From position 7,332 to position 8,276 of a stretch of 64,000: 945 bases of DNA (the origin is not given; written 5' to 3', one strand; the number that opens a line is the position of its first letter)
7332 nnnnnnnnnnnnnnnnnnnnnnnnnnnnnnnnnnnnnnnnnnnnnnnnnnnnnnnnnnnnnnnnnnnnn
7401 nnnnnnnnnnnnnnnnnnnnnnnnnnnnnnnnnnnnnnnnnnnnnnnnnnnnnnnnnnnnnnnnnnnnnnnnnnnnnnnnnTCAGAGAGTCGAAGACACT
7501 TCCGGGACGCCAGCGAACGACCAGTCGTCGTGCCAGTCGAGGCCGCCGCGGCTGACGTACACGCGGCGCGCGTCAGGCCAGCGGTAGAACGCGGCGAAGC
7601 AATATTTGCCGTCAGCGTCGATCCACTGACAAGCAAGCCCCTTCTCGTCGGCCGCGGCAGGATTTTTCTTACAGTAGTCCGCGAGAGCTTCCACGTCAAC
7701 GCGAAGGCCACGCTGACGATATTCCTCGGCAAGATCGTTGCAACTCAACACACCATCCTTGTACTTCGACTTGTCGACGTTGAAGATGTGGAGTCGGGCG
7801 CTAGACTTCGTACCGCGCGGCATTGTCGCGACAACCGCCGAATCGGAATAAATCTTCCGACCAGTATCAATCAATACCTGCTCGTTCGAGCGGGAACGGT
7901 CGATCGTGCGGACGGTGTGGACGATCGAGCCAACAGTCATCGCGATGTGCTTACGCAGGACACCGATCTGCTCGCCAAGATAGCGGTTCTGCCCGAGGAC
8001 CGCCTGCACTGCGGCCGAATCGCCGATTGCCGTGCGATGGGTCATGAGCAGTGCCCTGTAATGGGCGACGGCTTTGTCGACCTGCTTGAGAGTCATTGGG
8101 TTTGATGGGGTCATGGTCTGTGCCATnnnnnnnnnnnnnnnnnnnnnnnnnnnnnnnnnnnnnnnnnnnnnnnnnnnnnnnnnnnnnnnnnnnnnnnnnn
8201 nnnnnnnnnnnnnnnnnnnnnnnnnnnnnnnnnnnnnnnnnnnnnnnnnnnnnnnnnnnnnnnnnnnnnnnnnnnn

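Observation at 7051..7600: DGR cassette is architecturally odd: no template repeat found, and avd is antisense and reads through the target's terminator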

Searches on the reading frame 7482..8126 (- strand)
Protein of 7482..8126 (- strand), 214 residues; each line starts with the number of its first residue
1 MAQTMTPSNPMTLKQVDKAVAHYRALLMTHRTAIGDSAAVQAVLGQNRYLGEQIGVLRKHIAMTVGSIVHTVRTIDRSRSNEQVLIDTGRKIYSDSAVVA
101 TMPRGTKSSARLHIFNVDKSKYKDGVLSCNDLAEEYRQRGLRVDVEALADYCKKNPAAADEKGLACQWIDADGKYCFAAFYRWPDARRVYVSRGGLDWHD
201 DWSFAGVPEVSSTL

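Call 5: search_protein_families(library=pfam, proteins=[window:7482-8126:-], max_evalue=1)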
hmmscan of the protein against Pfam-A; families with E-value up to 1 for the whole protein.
window:7482-8126:- (214 aa): 1 family
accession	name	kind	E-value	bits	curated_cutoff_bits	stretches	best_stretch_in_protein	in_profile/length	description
PF16591.11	HBM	-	0.036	13.9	29.8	1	7-42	188-223/254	Helical bimodular sensor domain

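Call 6: search_protein_families(library=ncbifam, proteins=[window:7482-8126:-], max_evalue=1)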
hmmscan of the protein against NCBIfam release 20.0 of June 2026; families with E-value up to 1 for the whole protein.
window:7482-8126:- (214 aa): 2 families
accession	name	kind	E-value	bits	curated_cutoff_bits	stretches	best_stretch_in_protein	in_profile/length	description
NF011013.0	PRK14441.1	equivalog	0.0085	16.2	114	1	135-175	46-86/93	acylphosphatase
NF000054.1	AAC_2p_Ie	exception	0.034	14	400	1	172-201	109-138/182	aminoglycoside N-acetyltransferase AAC(2')-Ie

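Call 8: find_homologous_proteins(query=window:7482-8126:-)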
Query window:7482-8126:- (214 aa): 14 proteins with E <= 0.001 among 438 candidates.
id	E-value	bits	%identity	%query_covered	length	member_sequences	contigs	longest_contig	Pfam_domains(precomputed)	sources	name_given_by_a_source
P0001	2.7e-140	483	100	100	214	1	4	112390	-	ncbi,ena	-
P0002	1.6e-82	294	67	99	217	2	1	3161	-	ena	-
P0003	8.5e-67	243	58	99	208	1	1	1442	-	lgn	-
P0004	3.7e-66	241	58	99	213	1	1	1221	-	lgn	-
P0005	4.7e-66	240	58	99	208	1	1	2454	-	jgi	jgi:hypothetical protein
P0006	7.5e-66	240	62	86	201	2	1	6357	-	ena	-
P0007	6.8e-65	237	58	99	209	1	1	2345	-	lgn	-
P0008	2.8e-64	235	62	86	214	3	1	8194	-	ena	-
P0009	1.5e-63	232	62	86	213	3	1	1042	-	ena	-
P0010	1.9e-62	229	57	99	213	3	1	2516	-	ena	-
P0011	1.3e-61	226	56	99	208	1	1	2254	-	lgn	-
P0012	1.1e-51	193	66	67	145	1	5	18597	-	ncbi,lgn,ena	ncbi:MAG: hypothetical protein AAB947_01365 [Patescibacteria group bacterium]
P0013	1.3e-44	170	51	78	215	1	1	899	-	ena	-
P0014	2.8e-24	104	38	97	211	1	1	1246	-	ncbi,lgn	-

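Call 11: find_encoding_contigs(protein=P0001, flank=10000, max_places=6)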
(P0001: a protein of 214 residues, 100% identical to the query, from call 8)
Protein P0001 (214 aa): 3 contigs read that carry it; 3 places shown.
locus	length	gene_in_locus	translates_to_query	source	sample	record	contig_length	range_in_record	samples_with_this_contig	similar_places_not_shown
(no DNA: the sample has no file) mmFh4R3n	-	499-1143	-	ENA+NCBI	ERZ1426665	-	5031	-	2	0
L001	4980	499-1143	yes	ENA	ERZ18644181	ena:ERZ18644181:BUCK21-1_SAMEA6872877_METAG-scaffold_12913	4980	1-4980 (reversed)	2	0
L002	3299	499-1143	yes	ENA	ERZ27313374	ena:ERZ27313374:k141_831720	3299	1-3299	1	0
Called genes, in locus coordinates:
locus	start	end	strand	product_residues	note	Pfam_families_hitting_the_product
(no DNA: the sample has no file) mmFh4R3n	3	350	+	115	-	?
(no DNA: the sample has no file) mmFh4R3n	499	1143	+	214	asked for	-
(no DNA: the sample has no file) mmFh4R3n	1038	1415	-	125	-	-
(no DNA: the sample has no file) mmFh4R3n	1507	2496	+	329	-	PF00078:RVT_1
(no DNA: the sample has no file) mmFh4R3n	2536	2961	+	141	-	PF03946:Ribosomal_L11_N, PF00298:Ribosomal_L11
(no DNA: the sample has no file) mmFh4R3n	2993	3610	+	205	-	PF02223:Thymidylate_kin, PF13207:AAA_17 (faint)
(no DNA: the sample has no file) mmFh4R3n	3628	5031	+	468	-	?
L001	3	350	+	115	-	?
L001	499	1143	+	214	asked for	-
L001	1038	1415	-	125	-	-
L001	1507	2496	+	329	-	PF00078:RVT_1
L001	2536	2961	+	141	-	PF03946:Ribosomal_L11_N, PF00298:Ribosomal_L11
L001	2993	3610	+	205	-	PF02223:Thymidylate_kin, PF13207:AAA_17 (faint)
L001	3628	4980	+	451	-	?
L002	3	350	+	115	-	?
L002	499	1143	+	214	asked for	-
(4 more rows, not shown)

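Call 12: find_encoding_contigs(protein=P0008, flank=10000, max_places=3)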
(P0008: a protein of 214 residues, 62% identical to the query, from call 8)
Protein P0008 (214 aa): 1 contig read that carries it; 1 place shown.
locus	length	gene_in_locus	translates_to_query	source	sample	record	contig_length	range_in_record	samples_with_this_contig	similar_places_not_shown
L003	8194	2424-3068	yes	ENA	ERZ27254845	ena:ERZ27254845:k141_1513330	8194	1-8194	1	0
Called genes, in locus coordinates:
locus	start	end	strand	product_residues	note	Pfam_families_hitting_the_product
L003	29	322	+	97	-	PF09650:PHA_gran_rgn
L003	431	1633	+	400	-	PF00704:Glyco_hydro_18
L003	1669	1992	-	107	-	PF02452:PemK_toxin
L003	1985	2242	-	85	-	PF02604:PhdYeFM_antitox (weak)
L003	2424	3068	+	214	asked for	-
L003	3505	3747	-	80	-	PF22296:bAvd (weak)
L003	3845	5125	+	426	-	PF00078:RVT_1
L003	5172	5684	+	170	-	PF01323:DSBA (faint), PF13462:Thioredoxin_4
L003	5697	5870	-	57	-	-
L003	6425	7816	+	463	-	PF22042:EF-G_D2, PF03144:GTP_EFTU_D2, PF00679:EFG_C, PF21018:BipA_C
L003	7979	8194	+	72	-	?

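Call 13: find_encoding_contigs(protein=P0006, flank=10000, max_places=3)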
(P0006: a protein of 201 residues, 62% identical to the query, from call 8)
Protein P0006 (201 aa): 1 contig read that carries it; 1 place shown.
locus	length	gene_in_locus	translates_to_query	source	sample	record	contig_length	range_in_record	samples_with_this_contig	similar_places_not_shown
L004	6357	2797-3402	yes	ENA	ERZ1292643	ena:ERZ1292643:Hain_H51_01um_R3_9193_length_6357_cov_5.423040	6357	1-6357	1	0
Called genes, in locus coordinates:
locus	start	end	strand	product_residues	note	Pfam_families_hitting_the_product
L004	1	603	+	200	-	?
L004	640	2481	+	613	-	-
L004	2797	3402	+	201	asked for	-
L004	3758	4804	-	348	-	PF00294:PfkB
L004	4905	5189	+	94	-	-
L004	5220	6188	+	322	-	PF00389:2-Hacid_dh, PF02826:2-Hacid_dh_C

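Call 14: find_encoding_contigs(protein=P0012, flank=10000, max_places=3)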
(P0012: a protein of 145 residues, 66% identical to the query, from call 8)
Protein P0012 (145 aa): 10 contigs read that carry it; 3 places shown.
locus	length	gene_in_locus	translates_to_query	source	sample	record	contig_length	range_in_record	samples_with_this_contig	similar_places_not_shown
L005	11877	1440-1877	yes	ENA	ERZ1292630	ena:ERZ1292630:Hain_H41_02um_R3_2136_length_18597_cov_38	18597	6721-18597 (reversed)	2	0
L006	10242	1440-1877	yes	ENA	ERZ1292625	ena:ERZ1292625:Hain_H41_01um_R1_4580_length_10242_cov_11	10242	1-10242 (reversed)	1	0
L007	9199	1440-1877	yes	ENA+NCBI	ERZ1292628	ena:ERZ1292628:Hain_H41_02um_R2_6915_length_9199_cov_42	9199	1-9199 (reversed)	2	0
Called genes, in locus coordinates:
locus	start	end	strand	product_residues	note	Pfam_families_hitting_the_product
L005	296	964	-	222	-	PF00156:Pribosyltran (weak)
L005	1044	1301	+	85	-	PF01329:Pterin_4a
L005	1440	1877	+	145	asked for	-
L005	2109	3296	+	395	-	PF11104:PilM_2, PF14450:FtsA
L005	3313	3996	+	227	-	-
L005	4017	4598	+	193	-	PF04350:PilO (weak)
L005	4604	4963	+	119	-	-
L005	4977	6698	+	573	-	PF05157:MshEN, PF00437:T2SSE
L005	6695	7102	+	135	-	PF00072:Response_reg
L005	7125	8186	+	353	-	PF00437:T2SSE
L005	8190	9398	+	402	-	PF28597:T2SSF_N, PF00482:T2SSF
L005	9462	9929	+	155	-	PF07963:N_methyl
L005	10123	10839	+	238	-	PF06750:A24_N_bact, PF01478:Peptidase_A24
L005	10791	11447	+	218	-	-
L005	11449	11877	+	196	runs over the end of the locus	PF07963:N_methyl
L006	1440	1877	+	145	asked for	-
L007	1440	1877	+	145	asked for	-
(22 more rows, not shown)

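Call 15: find_encoding_contigs(protein=P0002, flank=10000, max_places=3)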
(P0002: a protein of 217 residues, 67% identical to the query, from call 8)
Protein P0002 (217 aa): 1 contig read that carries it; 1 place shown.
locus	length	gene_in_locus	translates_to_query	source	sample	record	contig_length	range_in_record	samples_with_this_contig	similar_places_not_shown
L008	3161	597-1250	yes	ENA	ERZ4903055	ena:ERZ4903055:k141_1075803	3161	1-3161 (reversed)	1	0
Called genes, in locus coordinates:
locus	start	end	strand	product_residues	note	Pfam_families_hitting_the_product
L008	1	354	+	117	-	?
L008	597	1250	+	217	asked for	-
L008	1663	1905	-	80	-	PF22296:bAvd (weak)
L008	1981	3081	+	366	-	PF00078:RVT_1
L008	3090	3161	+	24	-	?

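Call 27: find_related_loci(query=A1, collection=metagenome_contigs, flank=4000)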
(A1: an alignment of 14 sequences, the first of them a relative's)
Query A1 (214 aa) in metagenome_contigs; peptide patterns used: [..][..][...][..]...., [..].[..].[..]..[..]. (x = any residue, [..] = any of these).
600 stretches matched a pattern (row limit reached: there are more); 4 encode a relative of the query (tblastn E <= 1e-3); 4 distinct loci.
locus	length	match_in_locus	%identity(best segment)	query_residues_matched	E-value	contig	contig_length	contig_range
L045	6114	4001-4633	57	1-213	5e-74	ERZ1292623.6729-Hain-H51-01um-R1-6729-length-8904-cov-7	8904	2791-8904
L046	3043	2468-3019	60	28-212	4e-61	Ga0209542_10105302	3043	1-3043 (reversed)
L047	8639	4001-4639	51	1-212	2e-60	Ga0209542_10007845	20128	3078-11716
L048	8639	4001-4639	51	1-212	2e-60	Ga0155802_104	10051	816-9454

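Call 42: predict_structure(alignment_id=A1)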
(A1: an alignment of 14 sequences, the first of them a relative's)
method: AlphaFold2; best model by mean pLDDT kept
length: 214 residues; sequences in the alignment: 14
mean_pLDDT: 55.9   pTM: 0.34
mean pLDDT of the five models: 55.9, 52.1, 50.4, 47.5, 44.9
residues with pLDDT >= 90: 0; 70-90: 43; 50-70: 95; < 50: 76
segments of 3 or more residues with pLDDT < 50: 1-8, 79-85, 88-103, 105-107, 122-143, 202-214
pLDDT, mean of each block of 10 residues (from residue 1): 39 72 77 72 69 76 63 52 45 41 48 53 46 46 52 58 62 65 54 56 39 31
secondary structure, 60 per line:
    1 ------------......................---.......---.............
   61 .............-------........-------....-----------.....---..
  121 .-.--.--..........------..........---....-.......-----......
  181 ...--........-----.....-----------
elements in order: H13-34 H38-44 H48-73 H81-88 H96-99 E111-115 H129-138 H145-154 H158-161 E163-169 E175-183 E186-193 E199-203

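Call 65: search_protein_representatives(alignment_id=A1)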
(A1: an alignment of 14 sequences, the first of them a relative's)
Query: 14 sequences, 209 profile positions. Proteins with E-value up to 0.001 (for the whole library): 1197; up to 1e-10: 824; up to 1e-30: 191. The best 150 are listed.
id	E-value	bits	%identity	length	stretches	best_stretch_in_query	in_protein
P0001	2.5e-99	347.5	-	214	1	1-209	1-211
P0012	5.6e-71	254.9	-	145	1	66-209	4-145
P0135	8.3e-67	241.3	-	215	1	3-209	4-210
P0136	6.8e-66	238.3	-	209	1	1-207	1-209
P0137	6.6e-65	235.1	-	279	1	1-209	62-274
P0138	3.2e-62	226.3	-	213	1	1-205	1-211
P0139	3.8e-61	222.8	-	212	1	1-209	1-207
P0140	4.1e-61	222.7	-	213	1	1-207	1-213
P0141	5.0e-59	215.9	-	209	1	1-207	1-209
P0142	5.0e-58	212.6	-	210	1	1-204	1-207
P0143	4.5e-57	209.5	-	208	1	1-207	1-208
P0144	1.0e-56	208.3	-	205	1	63-207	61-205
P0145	9.3e-56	205.2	-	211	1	1-209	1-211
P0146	1.5e-54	201.2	-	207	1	1-204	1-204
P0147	1.8e-54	201.0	-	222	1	1-207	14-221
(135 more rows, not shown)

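Call 72: predict_structure(alignment_id=A6)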
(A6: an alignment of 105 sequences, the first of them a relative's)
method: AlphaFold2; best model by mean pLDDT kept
length: 214 residues; sequences in the alignment: 105
mean_pLDDT: 92.2   pTM: 0.79
mean pLDDT of the five models: 92.2, 91.6, 91.5, 90.7, 90.1
residues with pLDDT >= 90: 184; 70-90: 17; 50-70: 5; < 50: 8
segments of 3 or more residues with pLDDT < 50: 1-5, 212-214
pLDDT, mean of each block of 10 residues (from residue 1): 55 94 96 95 95 89 83 97 98 98 97 95 96 95 98 97 97 97 97 89 95 44
secondary structure, 60 per line:
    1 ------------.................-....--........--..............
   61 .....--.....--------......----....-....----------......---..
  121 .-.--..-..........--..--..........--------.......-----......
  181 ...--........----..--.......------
elements in order: H13-29 H31-34 H37-44 H47-65 E68-72 H81-86 E91-94 H96-99 E110-115 H129-138 H145-154 E163-169 E175-183 E186-193 E202-208

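Call 75: fold_search(model_id=the predicted structure, library=pdb)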
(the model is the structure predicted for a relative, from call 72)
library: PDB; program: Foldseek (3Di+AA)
matches with E <= 10: 767; with E <= 0.001: 0
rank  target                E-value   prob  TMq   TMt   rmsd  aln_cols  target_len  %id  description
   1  3lak_B                1.2e-01  0.06  0.13  0.08  18.6       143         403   14  Crystal structure of HIV-1 reverse transcriptase in complex with N1-heterocycle pyrimidinedione non-nucleoside inhibit (released 2010-02-23)
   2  6ecl_B                1.7e-01  0.06  0.13  0.08  18.5       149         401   10  Crystal Structure of a 1,2,4-Triazole Allosteric RNase H Inhibitor in Complex with HIV Reverse Transcriptase (released 2019-08-21)
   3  5ter_B                1.8e-01  0.09  0.15  0.09  18.9       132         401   11  Crystal Structure of HIV-1 Reverse Transcriptase in Complex with 5-chloro-7-(2-(2-(2,4-dioxo-3,4-dihydropyrimidin-1(2H (released 2017-01-11)
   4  6wb0_A                1.9e-01  0.10  0.12  0.05  15.2       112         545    8  +3 extended HIV-1 reverse transcriptase initiation complex core (pre-translocation state) (released 2020-06-24)
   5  1lwc_A                1.9e-01  0.06  0.11  0.07  13.6       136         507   15  CRYSTAL STRUCTURE OF M184V MUTANT HIV-1 REVERSE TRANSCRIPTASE IN COMPLEX WITH NEVIRAPINE (released 2002-10-30)
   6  5vqq_B                2.1e-01  0.09  0.15  0.09  18.8       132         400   11  Crystal Structure of HIV-1 Reverse Transcriptase in Complex with N-(6-cyano-3-(2-(2-(2,4-dioxo-3,4-dihydropyrimidin-1( (released 2017-08-23)
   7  8u6j_A                2.5e-01  0.06  0.13  0.06  15.6       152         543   13  Crystal Structure of HIV-1 Reverse Transcriptase in Complex with N-(2-(5-chloro-2-((2-cyanoindolizin-8-yl)oxy)phenoxy) (released 2023-11-08)
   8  6c0k_A                2.5e-01  0.04  0.13  0.07  14.1       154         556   15  Crystal structure of HIV-1 K103N mutant reverse transcriptase in complex with non-nucleoside inhibitor K-5a2 (released 2018-08-01)
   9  3med_A                2.7e-01  0.06  0.11  0.06  13.5       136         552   14  HIV-1 K103N Reverse Transcriptase in Complex with TMC125 (released 2010-05-12)
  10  3ffi_A                2.7e-01  0.04  0.11  0.06  14.8       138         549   13  HIV-1 RT with pyridone non-nucleoside inhibitor (released 2009-12-15)
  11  3mec_A                2.7e-01  0.04  0.11  0.06  14.0       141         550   13  HIV-1 Reverse Transcriptase in Complex with TMC125 (released 2010-05-12)
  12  6aoc_A                2.7e-01  0.04  0.12  0.06  16.1       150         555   13  Crystal Structure of an N-Hydroxythienopyrimidine-2,4-dione RNase H Active Site Inhibitor with Multiple Binding Modes  (released 2018-08-08)
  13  5j1e_D                2.8e-01  0.08  0.15  0.09  18.4       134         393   13  Crystal Structure of a Hydroxypyridone Carboxylic Acid Active-Site RNase H Inhibitor in Complex with HIV Reverse Trans (released 2016-06-15)
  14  3di6_A                2.8e-01  0.05  0.12  0.06  14.3       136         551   14  HIV-1 RT with pyridazinone non-nucleoside inhibitor (released 2008-08-19)
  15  3dlk_A                2.8e-01  0.04  0.12  0.05  16.2       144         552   13  Crystal Structure of an engineered form of the HIV-1 Reverse Transcriptase, RT69A (released 2008-10-07)
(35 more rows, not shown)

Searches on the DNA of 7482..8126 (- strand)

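Call 52: search_rna_families(sources=[L008, L003], threshold=evalue, max_evalue=1)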
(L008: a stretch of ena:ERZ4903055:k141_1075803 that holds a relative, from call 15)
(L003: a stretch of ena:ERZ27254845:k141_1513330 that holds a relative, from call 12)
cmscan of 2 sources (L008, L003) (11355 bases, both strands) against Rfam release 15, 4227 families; matches with E-value up to 1: 1.
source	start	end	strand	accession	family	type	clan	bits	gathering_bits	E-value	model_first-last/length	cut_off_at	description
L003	3121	3159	+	RF03999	mir-7883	Gene; miRNA;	-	25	50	0.42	1-57/57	no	mir-7883 microRNA precursor family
